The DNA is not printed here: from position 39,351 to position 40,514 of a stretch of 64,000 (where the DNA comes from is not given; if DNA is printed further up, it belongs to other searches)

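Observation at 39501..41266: Three-gene cassette of unassignable proteins riding behind a PIN toxin-antitoxin pair: candidate undescribed accessory or defence-type system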

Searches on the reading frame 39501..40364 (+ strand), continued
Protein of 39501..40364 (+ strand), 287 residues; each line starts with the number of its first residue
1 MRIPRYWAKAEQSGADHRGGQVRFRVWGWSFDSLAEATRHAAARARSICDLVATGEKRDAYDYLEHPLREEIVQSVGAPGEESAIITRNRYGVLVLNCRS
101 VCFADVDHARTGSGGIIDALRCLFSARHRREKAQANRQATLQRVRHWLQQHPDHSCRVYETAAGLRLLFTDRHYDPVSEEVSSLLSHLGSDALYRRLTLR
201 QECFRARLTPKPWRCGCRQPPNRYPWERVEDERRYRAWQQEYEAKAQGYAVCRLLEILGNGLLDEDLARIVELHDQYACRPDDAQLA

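Call 35: search_protein_representatives(alignment_id=A2)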
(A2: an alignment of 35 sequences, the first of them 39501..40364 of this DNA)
Query: 35 sequences, 287 profile positions. Proteins with E-value up to 0.001 (for the whole library): 2218; up to 1e-10: 1761; up to 1e-30: 1084. The best 150 are listed.
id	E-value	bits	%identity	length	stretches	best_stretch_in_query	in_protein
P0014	1.7e-133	460.9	-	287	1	1-287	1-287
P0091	2.0e-130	450.8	-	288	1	1-287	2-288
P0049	5.8e-130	449.3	-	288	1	1-287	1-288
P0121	6.9e-111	386.7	-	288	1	1-287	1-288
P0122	2.1e-109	381.8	-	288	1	1-287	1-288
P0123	1.4e-108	379.1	-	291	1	1-287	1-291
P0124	3.7e-107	374.5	-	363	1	1-287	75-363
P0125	1.8e-104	365.6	-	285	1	1-281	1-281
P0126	6.7e-103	360.5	-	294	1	1-287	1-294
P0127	6.5e-101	354.0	-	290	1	1-287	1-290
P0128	1.7e-100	352.6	-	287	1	1-287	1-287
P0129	1.5e-99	349.5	-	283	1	1-283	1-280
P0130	8.3e-98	343.8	-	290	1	1-287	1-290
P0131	1.9e-97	342.6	-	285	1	1-287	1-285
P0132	1.5e-96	339.7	-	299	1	1-287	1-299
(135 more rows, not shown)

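Call 42: fold_search(model_id=the predicted structure, library=viral)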
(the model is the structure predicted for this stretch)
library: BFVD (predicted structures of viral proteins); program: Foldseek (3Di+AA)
matches with E <= 10: 393; with E <= 0.001: 0
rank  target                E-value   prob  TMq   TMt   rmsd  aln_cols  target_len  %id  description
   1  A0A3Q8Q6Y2            1.3e-02  0.98  0.31  0.47   9.8       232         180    9  Uncharacterized protein [Sulfolobales Beppu filamentous phage 1]
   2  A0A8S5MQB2            3.0e-02  0.44  0.24  0.08  20.2       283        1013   10  Replication protein B [Podoviridae sp. ctUS21]
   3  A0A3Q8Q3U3            6.6e-02  0.57  0.28  0.34  15.4       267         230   11  Uncharacterized protein [Sulfolobales Beppu filamentous virus 2]
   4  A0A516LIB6            8.8e-02  0.25  0.22  0.08  17.1       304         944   11  (no name in the UniProt tables at hand)
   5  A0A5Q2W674            1.5e-01  0.35  0.26  0.24  18.0       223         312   12  (no name in the UniProt tables at hand)
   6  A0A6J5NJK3            1.7e-01  0.10  0.10  0.15  21.5       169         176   14  Uncharacterized protein [uncultured Caudovirales phage]
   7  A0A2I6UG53            2.4e-01  0.18  0.24  0.20  19.7       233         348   12  DNA primase [Salinibacter phage M8CC-19]
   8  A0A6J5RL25            3.1e-01  0.08  0.08  0.18  15.3        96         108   17  Uncharacterized protein [uncultured Caudovirales phage]
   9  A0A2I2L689            3.6e-01  0.07  0.12  0.12  16.4       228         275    6  Uncharacterized protein [Orpheovirus IHUMI-LCC2]
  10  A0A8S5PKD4            4.3e-01  0.14  0.25  0.09  21.1       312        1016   11  Replication protein B [Podoviridae sp. ctnCN2]
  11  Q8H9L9                4.3e-01  0.04  0.12  0.11  21.0       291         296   11  ORF48 [Vibrio phage VHML]
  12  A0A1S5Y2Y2            5.4e-01  0.41  0.26  0.23   9.7       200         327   10  Archaeal/eukaryotic-type DNA primase large subunit [uncultured archaeal virus]
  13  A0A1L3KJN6            5.4e-01  0.28  0.14  0.22  10.9       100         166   10  (no name in the UniProt tables at hand)
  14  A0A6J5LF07            5.7e-01  0.09  0.08  0.21  21.4        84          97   12  Uncharacterized protein [uncultured Caudovirales phage]
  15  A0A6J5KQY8            6.8e-01  0.21  0.28  0.10  14.0       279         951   11  DUF927 domain-containing protein [uncultured Caudovirales phage]
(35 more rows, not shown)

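Call 43: search_dna_similar(query=window:39501-40364:+, collection=plasmids, mode=protein, max_evalue=0.001, max_rows=15)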
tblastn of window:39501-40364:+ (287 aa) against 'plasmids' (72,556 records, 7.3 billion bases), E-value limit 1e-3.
Records with a match: 1; places in all: 1; records where one place covers at least 80% of the query: 0.
Best place of each record, by identity: <60% 1.
By first word of the organism name: Fischerella 1.
By predicted mobility (MOB-suite, as given by PLSDB): non-mobilizable 1.
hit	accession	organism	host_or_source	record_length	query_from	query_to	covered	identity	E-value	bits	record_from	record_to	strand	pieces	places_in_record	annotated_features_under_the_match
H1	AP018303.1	Fischerella sp. NIES-4106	-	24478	68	216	52%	33.1%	1e-10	69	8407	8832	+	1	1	hypothetical protein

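Call 44: search_dna_similar(query=window:39501-40364:+, collection=phages, mode=protein, max_evalue=0.001, max_rows=15)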
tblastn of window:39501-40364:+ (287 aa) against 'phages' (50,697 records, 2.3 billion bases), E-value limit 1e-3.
Records with a match: 1; places in all: 1; records where one place covers at least 80% of the query: 0.
Best place of each record, by identity: <60% 1.
By first word of the organism name: Bacteriophage 1.
By host as written in the record: - 1.
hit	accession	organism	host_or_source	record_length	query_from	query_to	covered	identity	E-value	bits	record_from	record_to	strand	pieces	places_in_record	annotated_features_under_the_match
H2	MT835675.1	Bacteriophage sp.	human fecal samples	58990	141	282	49%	34.7%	1e-10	67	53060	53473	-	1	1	record has no annotation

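Call 45: get_annotated_region(hit=H1, flank=5000)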
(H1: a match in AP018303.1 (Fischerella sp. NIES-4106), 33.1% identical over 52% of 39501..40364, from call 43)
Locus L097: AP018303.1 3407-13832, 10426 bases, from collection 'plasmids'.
description: Fischerella sp. NIES-4106 plasmid plasmid5 DNA, complete genome
organism: Fischerella sp. NIES-4106 (NCBI taxid 2005456)
taxonomy: Bacteria; Cyanobacteriota; Cyanophyceae; Nostocales; Hapalosiphonaceae; Fischerella; Fischerella sp. NIES-4106
host: -; source: -; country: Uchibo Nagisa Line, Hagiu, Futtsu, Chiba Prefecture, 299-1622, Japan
typing (MOB-suite, as given by PLSDB): non-mobilizable
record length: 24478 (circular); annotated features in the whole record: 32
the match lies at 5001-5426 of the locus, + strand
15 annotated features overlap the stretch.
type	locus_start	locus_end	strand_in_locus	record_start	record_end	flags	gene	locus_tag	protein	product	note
CDS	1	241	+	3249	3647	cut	-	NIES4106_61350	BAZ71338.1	hypothetical protein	-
CDS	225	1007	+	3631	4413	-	-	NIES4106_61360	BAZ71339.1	hypothetical protein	-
CDS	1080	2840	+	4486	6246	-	-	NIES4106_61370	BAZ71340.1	hypothetical protein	-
CDS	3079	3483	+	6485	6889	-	-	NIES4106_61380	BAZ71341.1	hypothetical protein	-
CDS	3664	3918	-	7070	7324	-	-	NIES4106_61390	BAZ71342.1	hypothetical protein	-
CDS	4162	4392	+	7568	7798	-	-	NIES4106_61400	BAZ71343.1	hypothetical protein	-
CDS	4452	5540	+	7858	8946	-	-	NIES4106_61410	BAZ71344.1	hypothetical protein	-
CDS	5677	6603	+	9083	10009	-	-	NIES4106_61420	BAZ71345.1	integrase family protein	-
CDS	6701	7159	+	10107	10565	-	-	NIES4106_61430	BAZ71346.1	hypothetical protein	-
CDS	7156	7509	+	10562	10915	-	-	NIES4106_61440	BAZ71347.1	helix-turn-helix domain protein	-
CDS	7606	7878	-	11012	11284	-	-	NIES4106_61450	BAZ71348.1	hypothetical protein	-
CDS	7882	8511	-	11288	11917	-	-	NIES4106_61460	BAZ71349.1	cobyrinic acid a,c-diamide synthase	-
CDS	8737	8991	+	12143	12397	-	-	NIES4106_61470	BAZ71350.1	hypothetical protein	-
CDS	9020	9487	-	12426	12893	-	-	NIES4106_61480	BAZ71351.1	hypothetical protein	-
CDS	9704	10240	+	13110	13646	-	-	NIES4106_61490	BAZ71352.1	hypothetical protein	-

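Call 46: get_annotated_region(hit=H2, flank=4000)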
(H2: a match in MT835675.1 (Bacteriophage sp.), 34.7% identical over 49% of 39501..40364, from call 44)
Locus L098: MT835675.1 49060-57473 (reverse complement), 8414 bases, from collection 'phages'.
description: UNVERIFIED: Bacteriophage sp. clone scaffold_421 genomic sequence.
organism: Bacteriophage sp. (NCBI taxid 38018)
taxonomy: Viruses
host: -; source: human fecal samples; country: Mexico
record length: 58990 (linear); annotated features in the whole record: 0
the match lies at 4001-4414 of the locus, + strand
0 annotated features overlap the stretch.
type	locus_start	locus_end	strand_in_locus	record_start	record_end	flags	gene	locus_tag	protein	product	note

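Call 48: search_protein_families(library=pfam, proteins=[L097:4452-5540:+, L097:1080-2840:+, L097:225-1007:+, L097:3079-3483:+], max_evalue=0.1)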
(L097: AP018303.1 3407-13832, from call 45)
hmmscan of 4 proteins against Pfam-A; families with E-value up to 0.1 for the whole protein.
L097:4452-5540:+ (362 aa): 0 families

L097:1080-2840:+ (586 aa): 3 families
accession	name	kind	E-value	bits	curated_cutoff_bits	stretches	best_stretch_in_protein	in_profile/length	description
PF13604.12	AAA_30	-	0.0045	17.2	27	1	257-379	20-125/191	AAA domain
PF13401.12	AAA_22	-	0.011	16.5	27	1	258-354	8-96/130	AAA domain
PF04851.21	ResIII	-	0.093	13.1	22.5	0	247-292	15-61/164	Type III restriction enzyme, res subunit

L097:225-1007:+ (260 aa): 1 family
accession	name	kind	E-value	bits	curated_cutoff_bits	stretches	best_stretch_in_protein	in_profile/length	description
PF00487.30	FA_desaturase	-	0.08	13.1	29.7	1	41-187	89-215/253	Fatty acid desaturase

L097:3079-3483:+ (134 aa): 3 families
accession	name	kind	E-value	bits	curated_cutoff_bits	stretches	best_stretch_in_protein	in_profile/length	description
PF11439.13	T3SchapCesA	-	0.069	13.7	29.1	0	95-127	15-47/95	Type III secretion system filament chaperone CesA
PF24939.1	DUF7756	-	0.072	13.5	27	0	91-129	29-66/123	Domain of unknown function (DUF7756)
PF06740.17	MAP_Futsch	-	0.094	13.7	22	0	43-57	8-22/34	Microtubule associated protein Futsch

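Call 55: search_protein_families(library=pfam, alignment_id=A4, max_evalue=0.00001)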
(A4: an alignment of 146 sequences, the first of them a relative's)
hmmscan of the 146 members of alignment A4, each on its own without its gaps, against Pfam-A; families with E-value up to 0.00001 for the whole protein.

A. member 1, L001:7313-7819:+ (169 aa): 1 family
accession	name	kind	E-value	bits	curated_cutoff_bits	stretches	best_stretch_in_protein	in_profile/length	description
PF01475.25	FUR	-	8.1e-23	81.3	23.1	1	29-148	2-120/121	Ferric uptake regulator family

B. families by the number of members that match (of 146 scanned): 128 families (the first 25 are shown)
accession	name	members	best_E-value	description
PF00005.33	ABC_tran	5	1.3e-30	ABC transporter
PF02463.25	SMC_N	3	4.9e-20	RecF/RecN/SMC N terminal domain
PF13847.12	Methyltransf_31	3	2.7e-13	Methyltransferase domain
PF13649.12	Methyltransf_25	3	3.6e-13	Methyltransferase domain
PF08241.18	Methyltransf_11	3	1.7e-09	Methyltransferase domain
PF02548.21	Pantoate_transf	2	1e-116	Ketopantoate hydroxymethyltransferase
PF00155.27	Aminotran_1_2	2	1.7e-35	Aminotransferase class I and II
PF05698.19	Trigger_C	2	3.6e-34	Bacterial trigger factor protein (TF) C-terminus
PF05697.18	Trigger_N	2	2.5e-33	Bacterial trigger factor protein (TF)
PF13520.12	AA_permease_2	2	1.4e-28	Amino acid permease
PF01408.29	GFO_IDH_MocA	2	7.8e-19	Oxidoreductase family, NAD-binding Rossmann fold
PF19051.5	GFO_IDH_MocA_C2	2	7.1e-18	Oxidoreductase family, C-terminal alpha/beta domain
PF13453.11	Zn_ribbon_TFIIB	2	4.7e-16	Transcription factor zinc-finger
PF13304.12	AAA_21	2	3.6e-13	AAA domain, putative AbiEii toxin, Type IV TA system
PF13450.12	NAD_binding_8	2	3.4e-12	NAD(P)-binding Rossmann-like domain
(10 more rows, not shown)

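Call 56: search_protein_families(library=padloc, alignment_id=A4, max_evalue=0.00001)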
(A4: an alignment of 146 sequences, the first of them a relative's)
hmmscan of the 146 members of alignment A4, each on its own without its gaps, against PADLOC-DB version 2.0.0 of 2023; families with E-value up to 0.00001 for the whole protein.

A. member 1, L001:7313-7819:+ (169 aa): 0 families

B. families by the number of members that match (of 146 scanned): 108 families (the first 25 are shown)
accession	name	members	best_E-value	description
PDLC04135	mad3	6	3.5e-36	mads_3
PDLC04140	mad8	5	3.5e-10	mads_8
PDLC04134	mad2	4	1.7e-22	mads_2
PDLC02980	AriA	3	2.2e-12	-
PDLC04178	HEC-01A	3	4.3e-08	-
PDLC02914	ATPase-Toprim_I-B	3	1.1e-06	-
PDLC04175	HEC-01A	2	3.5e-09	-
PDLC04164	AriA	2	3.9e-06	-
PDLC03216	MTase_II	1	2.2e-163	Type II methyltransferase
PDLC03738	oMTase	1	4e-160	orphan methyltransferase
PDLC03371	MTase_II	1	2.3e-78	Type II methyltransferase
PDLC03299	MTase_II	1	7.3e-45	Type II methyltransferase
PDLC03302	MTase_II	1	1.1e-43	Type II methyltransferase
PDLC04709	PDC-M55C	1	7.2e-43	-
PDLC03387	MTase_II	1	2.7e-40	Type II methyltransferase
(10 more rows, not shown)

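Call 57: find_encoding_contigs(protein=P0002, flank=3000, max_places=3)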
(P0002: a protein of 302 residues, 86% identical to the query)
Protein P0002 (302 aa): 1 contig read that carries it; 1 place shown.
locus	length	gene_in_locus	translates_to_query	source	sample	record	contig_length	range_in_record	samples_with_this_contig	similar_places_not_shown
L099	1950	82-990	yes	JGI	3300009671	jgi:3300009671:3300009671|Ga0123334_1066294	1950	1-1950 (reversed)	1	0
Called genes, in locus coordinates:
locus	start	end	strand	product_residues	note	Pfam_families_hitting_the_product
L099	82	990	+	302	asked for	-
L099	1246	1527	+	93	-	-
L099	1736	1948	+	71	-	?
